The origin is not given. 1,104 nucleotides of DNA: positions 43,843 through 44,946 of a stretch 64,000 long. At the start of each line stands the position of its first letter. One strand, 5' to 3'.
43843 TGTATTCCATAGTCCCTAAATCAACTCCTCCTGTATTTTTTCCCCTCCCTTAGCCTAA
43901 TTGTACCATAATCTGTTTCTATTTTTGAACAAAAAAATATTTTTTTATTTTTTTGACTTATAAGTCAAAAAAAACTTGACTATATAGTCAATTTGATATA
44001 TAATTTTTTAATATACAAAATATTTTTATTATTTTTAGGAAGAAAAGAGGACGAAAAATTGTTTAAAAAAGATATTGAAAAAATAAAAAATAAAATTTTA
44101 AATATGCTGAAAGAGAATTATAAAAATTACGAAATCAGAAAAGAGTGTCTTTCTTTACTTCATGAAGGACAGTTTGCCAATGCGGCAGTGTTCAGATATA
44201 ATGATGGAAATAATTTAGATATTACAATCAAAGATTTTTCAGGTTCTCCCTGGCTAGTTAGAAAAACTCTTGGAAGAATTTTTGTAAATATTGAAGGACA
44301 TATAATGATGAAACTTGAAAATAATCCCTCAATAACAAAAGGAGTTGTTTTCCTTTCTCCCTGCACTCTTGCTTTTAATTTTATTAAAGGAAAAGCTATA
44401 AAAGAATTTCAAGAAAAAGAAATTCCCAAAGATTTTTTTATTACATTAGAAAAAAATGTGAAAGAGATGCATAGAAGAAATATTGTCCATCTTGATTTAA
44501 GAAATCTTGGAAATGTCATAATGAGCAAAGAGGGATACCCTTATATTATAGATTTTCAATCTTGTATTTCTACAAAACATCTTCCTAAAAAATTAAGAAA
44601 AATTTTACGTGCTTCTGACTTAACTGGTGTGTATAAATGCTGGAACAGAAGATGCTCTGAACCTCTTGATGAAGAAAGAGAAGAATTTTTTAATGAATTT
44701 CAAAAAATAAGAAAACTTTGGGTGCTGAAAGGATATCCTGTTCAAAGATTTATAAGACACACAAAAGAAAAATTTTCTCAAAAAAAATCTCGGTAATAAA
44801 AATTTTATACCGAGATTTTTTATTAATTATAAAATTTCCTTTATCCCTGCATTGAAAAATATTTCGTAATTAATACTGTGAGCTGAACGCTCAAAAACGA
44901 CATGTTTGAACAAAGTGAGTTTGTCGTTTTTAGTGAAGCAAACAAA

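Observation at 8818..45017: Family of about 130-155 bp structured MITE-like intergenic repeats: five copies in 64 kb, with covariation in the central hairpin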

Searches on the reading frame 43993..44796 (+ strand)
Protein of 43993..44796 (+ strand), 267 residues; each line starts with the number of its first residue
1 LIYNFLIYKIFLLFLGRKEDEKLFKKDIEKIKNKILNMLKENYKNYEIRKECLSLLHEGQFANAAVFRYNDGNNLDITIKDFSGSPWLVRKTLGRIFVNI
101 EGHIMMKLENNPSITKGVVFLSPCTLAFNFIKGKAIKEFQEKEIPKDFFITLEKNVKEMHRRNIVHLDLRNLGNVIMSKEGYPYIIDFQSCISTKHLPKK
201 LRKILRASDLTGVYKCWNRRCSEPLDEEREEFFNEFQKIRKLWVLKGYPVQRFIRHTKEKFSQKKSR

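Call 25: find_encoding_contigs(protein=window:43993-44796:+, flank=1500, max_places=10)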
Protein window:43993-44796:+ (267 aa): 5 contigs read that carry it; 5 places shown.
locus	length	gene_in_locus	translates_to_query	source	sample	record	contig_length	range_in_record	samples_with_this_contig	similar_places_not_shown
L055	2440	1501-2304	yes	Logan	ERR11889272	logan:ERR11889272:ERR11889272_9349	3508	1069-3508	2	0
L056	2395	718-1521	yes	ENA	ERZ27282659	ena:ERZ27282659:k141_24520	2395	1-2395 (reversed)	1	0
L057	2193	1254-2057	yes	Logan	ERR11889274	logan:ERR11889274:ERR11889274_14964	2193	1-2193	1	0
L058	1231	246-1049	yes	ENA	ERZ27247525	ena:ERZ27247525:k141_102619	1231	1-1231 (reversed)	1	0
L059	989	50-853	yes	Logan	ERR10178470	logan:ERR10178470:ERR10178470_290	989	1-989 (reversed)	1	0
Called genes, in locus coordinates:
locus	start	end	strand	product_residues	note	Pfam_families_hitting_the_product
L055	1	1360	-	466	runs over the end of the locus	PF00999:Na_H_Exchanger, PF02080:TrkA_C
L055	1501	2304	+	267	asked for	-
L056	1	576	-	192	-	?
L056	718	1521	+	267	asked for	-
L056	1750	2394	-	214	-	?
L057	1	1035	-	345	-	?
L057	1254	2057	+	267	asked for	-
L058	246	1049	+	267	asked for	-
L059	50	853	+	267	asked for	-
